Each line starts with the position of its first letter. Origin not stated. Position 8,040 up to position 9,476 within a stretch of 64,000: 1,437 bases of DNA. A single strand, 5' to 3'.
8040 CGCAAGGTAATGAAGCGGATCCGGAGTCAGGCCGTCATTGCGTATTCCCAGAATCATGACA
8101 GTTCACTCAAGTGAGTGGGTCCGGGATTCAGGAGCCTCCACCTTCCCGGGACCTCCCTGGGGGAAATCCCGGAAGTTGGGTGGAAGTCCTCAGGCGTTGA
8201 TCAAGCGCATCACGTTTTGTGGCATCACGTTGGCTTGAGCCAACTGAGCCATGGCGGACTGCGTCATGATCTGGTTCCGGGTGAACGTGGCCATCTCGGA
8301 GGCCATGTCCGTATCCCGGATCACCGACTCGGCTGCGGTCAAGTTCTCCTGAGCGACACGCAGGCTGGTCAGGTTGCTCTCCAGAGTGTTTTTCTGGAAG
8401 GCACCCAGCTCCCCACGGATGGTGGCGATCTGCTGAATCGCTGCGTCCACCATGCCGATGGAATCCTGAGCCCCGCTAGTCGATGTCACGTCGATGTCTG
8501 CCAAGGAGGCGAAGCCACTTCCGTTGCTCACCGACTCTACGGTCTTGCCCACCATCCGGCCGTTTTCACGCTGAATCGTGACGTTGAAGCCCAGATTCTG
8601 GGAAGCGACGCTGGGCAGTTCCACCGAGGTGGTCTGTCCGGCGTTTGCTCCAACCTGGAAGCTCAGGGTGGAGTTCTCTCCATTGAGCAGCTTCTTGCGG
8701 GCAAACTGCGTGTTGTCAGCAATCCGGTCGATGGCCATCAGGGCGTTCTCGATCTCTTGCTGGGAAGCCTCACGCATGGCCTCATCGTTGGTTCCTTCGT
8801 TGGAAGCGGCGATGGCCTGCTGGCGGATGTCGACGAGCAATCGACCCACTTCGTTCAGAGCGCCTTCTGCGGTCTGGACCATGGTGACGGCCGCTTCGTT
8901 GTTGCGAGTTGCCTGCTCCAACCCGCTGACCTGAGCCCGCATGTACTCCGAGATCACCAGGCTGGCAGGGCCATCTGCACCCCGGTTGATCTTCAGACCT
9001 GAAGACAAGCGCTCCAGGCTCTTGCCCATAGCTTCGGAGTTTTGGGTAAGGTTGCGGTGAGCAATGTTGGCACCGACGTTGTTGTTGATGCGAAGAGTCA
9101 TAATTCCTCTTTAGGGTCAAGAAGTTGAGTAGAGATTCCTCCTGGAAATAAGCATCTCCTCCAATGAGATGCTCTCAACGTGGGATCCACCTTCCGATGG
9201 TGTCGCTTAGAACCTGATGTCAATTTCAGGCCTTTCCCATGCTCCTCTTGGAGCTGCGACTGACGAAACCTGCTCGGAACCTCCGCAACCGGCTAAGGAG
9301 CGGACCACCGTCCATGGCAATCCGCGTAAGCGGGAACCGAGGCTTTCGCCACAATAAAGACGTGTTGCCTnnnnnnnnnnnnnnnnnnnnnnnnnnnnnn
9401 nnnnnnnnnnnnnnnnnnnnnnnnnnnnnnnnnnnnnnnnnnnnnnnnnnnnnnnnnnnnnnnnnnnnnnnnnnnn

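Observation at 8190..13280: Duplicated cassette: structured element + orphan ~105-aa ORF + conserved motif + short flagellin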

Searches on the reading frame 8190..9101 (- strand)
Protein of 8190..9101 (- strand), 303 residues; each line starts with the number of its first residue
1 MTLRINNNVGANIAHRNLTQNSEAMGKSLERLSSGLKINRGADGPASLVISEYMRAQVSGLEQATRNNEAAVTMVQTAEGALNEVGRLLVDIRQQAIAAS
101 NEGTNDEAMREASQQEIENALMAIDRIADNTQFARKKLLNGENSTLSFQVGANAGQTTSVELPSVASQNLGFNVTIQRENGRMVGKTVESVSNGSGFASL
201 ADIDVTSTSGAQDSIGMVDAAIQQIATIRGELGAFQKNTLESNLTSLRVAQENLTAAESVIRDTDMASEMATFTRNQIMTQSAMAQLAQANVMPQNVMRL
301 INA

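Call 5: search_protein_families(library=pfam, proteins=[window:8190-9101:-], max_evalue=1)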
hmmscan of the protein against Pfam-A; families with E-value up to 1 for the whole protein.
window:8190-9101:- (303 aa): 4 families
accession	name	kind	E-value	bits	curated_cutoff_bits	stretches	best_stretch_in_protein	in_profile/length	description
PF00669.25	Flagellin_N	-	4.3e-34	118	26.6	1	5-143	1-138/139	Bacterial flagellin N-terminal helical region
PF00700.27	Flagellin_C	-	5.8e-21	75.1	23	1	215-301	1-86/86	Bacterial flagellin C-terminal helical region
PF24135.1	DUF7402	-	0.025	15.1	27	1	118-185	59-126/133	Domain of unknown function (DUF7402)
PF07167.19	PhaC_N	-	0.67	10.1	23.7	1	67-157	29-120/173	Poly-beta-hydroxybutyrate polymerase (PhaC) N-terminus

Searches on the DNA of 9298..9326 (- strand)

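Call 66: build_rna_model(alignment_id=A9, structure=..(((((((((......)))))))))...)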
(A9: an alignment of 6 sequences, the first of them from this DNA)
Model R1 built from alignment A9 (6 sequences, 29 columns); structure: as given.
model positions 29; base pairs 9; branch points 0; effective number of sequences 6; information 1.217 bits per position. Calibrated on 0.2 Mb of random sequence (short: E-values are rough).
structure used (alignment columns):
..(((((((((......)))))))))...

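Call 67: search_with_rna_model(model_id=R1, sources=[window, L007, L008, L009, L010, L011, L012, L013, L014, L029, L034, L036, L040, L041, L057, L060, L061, L063, L064, L066, L069, L070, L071, L073, L074, L076, L077, L079, L080, L081, L083, L084], max_evalue=10, show_alignments=0)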
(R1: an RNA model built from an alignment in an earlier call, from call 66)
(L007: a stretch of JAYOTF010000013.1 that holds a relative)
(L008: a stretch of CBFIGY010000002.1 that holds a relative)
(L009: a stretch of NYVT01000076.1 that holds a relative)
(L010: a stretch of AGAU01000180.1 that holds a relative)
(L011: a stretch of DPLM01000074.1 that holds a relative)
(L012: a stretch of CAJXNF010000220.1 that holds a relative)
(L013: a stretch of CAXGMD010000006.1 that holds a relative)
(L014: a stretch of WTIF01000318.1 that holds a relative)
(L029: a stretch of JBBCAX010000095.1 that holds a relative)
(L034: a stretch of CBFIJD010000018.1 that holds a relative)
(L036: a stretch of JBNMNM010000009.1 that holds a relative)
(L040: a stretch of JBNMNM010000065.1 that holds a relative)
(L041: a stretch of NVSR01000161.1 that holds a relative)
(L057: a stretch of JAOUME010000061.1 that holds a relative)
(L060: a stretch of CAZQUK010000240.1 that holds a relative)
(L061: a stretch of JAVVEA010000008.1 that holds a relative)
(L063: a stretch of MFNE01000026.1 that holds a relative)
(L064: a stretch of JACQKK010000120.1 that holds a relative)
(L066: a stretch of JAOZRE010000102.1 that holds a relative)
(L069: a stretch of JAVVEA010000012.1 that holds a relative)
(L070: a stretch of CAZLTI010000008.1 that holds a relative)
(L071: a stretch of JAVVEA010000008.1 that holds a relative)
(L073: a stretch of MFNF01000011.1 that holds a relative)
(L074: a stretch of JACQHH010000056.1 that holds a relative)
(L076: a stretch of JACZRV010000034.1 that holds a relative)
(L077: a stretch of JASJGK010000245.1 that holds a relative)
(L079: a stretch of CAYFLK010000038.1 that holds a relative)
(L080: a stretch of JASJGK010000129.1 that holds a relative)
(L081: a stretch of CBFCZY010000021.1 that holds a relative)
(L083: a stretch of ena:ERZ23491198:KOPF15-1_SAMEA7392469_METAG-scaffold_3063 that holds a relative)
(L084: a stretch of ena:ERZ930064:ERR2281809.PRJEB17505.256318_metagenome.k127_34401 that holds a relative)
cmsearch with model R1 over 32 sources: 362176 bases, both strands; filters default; matches with E-value up to 10: 24.
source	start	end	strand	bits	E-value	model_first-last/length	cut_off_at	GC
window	12806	12834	-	46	8.3e-10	1-29/29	no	0.62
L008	6932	6960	+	44.9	1.7e-09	1-29/29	no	0.72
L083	10412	10440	+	44.9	1.7e-09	1-29/29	no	0.72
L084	3640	3668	+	44.9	1.7e-09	1-29/29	no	0.72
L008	4005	4033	+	43.2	5.2e-09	1-29/29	no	0.59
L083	7486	7514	+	43.2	5.2e-09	1-29/29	no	0.59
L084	713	741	+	43.2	5.2e-09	1-29/29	no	0.59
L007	8821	8849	+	42.4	8.9e-09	1-29/29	no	0.66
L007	5778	5806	+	42.1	1.1e-08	1-29/29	no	0.52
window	9298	9326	-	38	1.6e-07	1-29/29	no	0.69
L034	8692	8720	+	20.2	0.017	1-29/29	no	0.66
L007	2922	2949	-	17.3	0.11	1-29/29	no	0.71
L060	4437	4465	+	16.9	0.14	1-29/29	no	0.62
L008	821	848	-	16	0.26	1-29/29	no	0.75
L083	4303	4330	-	16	0.26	1-29/29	no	0.75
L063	4182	4210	-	15.3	0.4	1-29/29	no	0.45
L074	2033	2071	-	15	0.48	1-29/29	no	0.79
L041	383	407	+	13.7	1.1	1-29/29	no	0.44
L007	5777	5805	-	11.4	5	1-29/29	no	0.52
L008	708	726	+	10.5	8.8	1-29/29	no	0.63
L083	4190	4208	+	10.5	8.8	1-29/29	no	0.63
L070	1941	1969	+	10.5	8.9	1-29/29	no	0.55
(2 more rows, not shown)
